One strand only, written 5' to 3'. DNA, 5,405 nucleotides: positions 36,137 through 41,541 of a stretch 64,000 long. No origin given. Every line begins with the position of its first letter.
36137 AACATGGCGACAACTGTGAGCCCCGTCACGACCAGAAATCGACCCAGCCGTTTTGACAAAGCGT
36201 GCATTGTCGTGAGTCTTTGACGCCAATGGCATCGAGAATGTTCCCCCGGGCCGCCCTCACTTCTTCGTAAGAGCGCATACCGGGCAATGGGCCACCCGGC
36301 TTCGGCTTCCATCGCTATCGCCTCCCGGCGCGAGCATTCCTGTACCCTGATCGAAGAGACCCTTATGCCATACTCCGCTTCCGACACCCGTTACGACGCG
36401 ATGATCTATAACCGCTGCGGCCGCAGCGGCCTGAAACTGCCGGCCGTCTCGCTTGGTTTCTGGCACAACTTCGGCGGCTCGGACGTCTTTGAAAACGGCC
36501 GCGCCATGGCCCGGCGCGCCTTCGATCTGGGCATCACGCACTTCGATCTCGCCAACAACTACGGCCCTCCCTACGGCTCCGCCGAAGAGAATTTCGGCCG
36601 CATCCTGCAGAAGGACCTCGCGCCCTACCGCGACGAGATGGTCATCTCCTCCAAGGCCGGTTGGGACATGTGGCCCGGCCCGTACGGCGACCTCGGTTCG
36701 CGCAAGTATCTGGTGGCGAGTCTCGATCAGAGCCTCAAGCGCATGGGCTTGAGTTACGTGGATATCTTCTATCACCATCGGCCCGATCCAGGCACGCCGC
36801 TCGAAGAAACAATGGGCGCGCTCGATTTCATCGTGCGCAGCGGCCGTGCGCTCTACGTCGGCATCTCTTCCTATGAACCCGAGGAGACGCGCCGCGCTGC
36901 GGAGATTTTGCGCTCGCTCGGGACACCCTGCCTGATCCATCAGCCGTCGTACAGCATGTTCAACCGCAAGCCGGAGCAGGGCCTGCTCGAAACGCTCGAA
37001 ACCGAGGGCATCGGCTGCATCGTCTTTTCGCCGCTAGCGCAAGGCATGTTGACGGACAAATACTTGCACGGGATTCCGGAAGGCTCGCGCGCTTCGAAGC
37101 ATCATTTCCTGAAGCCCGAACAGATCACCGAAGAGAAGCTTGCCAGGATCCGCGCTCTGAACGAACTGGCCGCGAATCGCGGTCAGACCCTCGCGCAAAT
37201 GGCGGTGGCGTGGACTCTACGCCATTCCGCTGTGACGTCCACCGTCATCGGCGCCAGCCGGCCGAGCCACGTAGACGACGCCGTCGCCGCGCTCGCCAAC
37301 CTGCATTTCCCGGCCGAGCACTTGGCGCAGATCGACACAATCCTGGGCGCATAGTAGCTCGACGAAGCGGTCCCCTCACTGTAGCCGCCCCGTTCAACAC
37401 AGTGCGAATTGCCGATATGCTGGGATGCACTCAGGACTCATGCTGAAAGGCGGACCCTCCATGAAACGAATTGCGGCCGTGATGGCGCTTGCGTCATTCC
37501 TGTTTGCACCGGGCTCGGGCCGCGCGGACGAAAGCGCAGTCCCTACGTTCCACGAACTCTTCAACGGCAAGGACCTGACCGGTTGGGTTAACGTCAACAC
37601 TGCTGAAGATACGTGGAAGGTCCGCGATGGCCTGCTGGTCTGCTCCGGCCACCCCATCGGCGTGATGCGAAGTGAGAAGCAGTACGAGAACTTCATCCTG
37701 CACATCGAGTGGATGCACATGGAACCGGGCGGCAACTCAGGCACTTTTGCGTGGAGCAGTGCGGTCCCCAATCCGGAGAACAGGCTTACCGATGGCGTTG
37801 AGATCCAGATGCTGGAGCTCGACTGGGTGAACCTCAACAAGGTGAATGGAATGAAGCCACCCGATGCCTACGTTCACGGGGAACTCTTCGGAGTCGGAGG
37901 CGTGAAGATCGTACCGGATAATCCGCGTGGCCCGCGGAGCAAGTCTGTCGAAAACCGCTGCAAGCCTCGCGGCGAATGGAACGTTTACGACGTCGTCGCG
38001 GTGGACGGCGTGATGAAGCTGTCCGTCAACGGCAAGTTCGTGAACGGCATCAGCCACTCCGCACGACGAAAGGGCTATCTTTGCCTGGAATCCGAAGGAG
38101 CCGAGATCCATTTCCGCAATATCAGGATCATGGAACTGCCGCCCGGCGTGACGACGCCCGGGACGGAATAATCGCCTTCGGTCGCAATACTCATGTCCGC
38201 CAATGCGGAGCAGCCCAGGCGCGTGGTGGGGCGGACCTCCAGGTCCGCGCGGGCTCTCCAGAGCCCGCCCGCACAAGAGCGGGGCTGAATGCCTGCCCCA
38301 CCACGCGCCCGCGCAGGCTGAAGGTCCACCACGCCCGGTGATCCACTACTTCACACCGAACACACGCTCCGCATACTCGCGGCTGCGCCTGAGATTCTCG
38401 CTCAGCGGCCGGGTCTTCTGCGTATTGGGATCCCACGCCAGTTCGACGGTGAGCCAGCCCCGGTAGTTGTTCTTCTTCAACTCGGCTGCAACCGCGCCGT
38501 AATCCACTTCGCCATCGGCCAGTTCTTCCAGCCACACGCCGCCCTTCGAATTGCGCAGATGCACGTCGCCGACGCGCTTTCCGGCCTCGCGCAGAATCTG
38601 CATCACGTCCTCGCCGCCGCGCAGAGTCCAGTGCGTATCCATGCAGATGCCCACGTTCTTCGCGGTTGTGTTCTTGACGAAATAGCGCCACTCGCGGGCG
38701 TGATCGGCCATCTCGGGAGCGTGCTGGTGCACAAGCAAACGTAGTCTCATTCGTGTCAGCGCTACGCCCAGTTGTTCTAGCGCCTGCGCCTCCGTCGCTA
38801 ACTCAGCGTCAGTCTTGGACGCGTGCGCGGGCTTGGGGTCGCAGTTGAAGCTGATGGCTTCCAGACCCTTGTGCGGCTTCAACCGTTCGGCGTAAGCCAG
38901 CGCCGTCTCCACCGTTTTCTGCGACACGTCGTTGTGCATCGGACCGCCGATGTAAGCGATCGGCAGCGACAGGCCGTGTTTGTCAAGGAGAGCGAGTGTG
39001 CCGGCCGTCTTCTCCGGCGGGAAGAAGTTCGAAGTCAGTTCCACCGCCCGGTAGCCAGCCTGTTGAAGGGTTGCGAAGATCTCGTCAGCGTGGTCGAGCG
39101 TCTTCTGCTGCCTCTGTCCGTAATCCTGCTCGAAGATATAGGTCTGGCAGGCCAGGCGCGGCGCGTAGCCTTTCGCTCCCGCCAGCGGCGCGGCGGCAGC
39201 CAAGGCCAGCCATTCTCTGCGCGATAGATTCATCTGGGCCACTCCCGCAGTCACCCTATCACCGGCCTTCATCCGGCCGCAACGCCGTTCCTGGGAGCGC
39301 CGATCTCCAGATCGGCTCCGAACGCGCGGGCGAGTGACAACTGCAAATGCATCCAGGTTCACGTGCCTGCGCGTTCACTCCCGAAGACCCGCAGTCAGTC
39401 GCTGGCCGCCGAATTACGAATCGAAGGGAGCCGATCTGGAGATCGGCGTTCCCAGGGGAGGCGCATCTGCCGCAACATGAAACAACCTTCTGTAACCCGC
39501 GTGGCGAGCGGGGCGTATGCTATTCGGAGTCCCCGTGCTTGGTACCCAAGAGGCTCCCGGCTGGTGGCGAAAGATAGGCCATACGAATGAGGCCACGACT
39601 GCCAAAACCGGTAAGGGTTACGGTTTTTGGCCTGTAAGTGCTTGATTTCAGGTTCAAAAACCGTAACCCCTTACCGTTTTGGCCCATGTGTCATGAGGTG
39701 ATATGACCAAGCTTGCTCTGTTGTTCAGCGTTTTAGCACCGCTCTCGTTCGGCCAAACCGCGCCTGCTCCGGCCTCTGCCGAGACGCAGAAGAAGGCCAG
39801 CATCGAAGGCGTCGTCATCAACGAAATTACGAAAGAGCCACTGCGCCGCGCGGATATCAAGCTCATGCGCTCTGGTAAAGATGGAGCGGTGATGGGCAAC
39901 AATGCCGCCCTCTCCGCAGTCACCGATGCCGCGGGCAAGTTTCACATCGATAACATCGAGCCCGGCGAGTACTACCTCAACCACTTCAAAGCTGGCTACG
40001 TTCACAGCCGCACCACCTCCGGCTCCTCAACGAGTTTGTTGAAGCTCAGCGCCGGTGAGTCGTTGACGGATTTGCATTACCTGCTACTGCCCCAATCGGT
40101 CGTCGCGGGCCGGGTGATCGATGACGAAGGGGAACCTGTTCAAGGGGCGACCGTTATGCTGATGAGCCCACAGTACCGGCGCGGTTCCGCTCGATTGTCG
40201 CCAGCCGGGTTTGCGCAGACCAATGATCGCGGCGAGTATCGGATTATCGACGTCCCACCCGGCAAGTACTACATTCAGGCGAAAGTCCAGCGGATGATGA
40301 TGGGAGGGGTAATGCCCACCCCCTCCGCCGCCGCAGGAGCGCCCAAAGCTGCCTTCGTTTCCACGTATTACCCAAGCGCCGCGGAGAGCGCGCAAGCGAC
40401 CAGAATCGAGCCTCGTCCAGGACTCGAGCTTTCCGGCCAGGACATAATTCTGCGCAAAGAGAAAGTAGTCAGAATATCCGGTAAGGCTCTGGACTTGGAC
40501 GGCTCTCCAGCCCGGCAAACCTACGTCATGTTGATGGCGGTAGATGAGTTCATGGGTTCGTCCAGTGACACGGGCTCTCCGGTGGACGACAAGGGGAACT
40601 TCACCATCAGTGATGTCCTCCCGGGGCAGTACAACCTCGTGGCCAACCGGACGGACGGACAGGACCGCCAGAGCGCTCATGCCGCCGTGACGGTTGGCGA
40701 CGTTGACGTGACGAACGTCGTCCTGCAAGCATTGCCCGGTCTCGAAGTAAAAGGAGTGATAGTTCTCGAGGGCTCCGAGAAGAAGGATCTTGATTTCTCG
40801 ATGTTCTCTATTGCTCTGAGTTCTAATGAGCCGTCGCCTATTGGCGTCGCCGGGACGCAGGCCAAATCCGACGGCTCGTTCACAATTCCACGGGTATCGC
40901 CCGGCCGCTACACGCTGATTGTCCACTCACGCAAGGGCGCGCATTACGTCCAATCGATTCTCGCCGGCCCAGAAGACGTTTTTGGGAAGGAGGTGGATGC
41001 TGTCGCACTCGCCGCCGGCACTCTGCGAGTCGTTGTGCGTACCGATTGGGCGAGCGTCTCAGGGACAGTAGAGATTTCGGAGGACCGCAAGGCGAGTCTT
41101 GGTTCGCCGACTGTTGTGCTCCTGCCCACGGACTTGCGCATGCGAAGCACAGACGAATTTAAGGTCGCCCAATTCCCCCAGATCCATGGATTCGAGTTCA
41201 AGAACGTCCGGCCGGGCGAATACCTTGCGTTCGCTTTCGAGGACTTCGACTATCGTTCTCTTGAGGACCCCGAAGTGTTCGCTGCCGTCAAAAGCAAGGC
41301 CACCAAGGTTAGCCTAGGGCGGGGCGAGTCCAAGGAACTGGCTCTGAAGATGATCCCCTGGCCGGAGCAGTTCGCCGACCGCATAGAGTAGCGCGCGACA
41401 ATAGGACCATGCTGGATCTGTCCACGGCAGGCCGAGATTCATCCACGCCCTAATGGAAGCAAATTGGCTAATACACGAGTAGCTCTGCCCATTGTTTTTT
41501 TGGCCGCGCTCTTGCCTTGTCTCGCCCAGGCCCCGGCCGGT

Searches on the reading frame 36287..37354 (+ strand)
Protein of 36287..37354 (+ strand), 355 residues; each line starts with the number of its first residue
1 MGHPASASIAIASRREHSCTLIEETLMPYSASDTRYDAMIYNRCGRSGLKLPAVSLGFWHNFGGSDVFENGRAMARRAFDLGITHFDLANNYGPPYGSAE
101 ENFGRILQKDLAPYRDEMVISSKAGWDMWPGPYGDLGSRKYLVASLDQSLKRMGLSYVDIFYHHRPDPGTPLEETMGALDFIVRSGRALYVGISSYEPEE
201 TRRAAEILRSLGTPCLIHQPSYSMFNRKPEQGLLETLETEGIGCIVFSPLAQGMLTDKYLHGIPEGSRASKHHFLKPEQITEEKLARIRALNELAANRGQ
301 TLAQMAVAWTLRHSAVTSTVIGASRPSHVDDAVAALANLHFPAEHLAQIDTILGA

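Call 45: search_protein_families(library=pfam, proteins=[window:36287-37354:+], max_evalue=0.001)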
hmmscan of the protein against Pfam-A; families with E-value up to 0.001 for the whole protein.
window:36287-37354:+ (355 aa): 1 family
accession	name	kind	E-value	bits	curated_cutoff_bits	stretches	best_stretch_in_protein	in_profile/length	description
PF00248.27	Aldo_ket_red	-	2.6e-70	237.2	24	1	54-352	2-289/291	Aldo/keto reductase family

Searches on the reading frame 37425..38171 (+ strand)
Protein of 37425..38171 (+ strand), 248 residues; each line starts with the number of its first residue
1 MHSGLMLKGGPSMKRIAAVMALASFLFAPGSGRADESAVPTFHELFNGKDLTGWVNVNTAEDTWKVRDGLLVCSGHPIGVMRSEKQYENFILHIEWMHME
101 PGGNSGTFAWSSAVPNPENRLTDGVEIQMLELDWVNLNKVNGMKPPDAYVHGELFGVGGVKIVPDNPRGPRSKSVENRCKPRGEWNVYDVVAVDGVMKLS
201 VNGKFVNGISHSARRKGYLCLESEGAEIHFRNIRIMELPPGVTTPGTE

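Call 45: search_protein_families(library=pfam, proteins=[window:37425-38171:+], max_evalue=0.001)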
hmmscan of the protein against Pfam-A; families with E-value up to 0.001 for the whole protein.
window:37425-38171:+ (248 aa): 1 family
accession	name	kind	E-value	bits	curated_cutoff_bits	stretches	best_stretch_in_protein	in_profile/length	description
PF06439.18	3keto-disac_hyd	-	6.7e-36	124.5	26.8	1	42-235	2-186/187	3-keto-disaccharide hydrolase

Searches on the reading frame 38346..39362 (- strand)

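Call 45: search_protein_families(library=pfam, proteins=[window:38346-39362:-], max_evalue=0.001)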
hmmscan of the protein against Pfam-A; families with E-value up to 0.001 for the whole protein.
window:38346-39362:- (338 aa): 1 family
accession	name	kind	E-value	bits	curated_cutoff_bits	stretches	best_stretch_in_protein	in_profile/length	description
PF01261.30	AP_endonuc_2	-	3.5e-19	69.9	31.1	1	97-325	2-244/249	Xylose isomerase-like TIM barrel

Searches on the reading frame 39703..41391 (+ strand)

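Call 45: search_protein_families(library=pfam, proteins=[window:39703-41391:+], max_evalue=0.001)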
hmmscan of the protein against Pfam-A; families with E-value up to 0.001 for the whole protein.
window:39703-41391:+ (562 aa): 13 families
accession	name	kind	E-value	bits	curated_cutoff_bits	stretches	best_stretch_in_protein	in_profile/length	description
PF13620.12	CarboxypepD_reg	-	7.7e-32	109.9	32.3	3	134-194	2-55/82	Carboxypeptidase regulatory-like domain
PF14686.12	fn3_3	-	1.3e-19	70.2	24.4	1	385-410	29-54/75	Polysaccharide lyase family 4, domain II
PF13715.12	CarbopepD_reg_2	-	2.8e-17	63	32.2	1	34-103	1-59/88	CarboxypepD_reg-like domain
PF17802.7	SpaA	-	2.9e-13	50.2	23.1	1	40-97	9-61/91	Prealbumin-like fold domain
PF09430.16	EMC7_beta-sandw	-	2.4e-10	41.1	26.6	0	385-410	23-48/122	ER membrane protein complex subunit 7, beta-sandwich domain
PF17210.9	SdrD_B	-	3.3e-10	40.6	29.7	0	68-110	38-81/112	SdrD B-like domain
PF00775.27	Dioxygenase_C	-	2.6e-07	30.7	27.3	0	133-193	31-100/182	Dioxygenase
PF10670.15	DUF4198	-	3.4e-06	27.8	34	0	142-195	156-207/209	Domain of unknown function (DUF4198)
PF23193.1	NOMO_3rd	-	1.3e-05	25.6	27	0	382-412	59-89/120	NOMO third transthyretin-like domain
PF07210.18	DUF1416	-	7.9e-05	22.9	23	0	131-155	19-42/97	Protein of unknown function (DUF1416)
PF24107.1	DUF7382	-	9.2e-05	22.7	27.4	1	137-178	25-61/65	Domain of unknown function (DUF7382)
PF24025.1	Ig_DR_A0283-like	-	0.0004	21.1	27.1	0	138-191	13-60/102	DR_A0283-like, Ig-like domain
PF23196.1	NOMO_6th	-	0.00044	21.1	27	0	376-414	37-76/123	NOMO sixth transthyretin-like domain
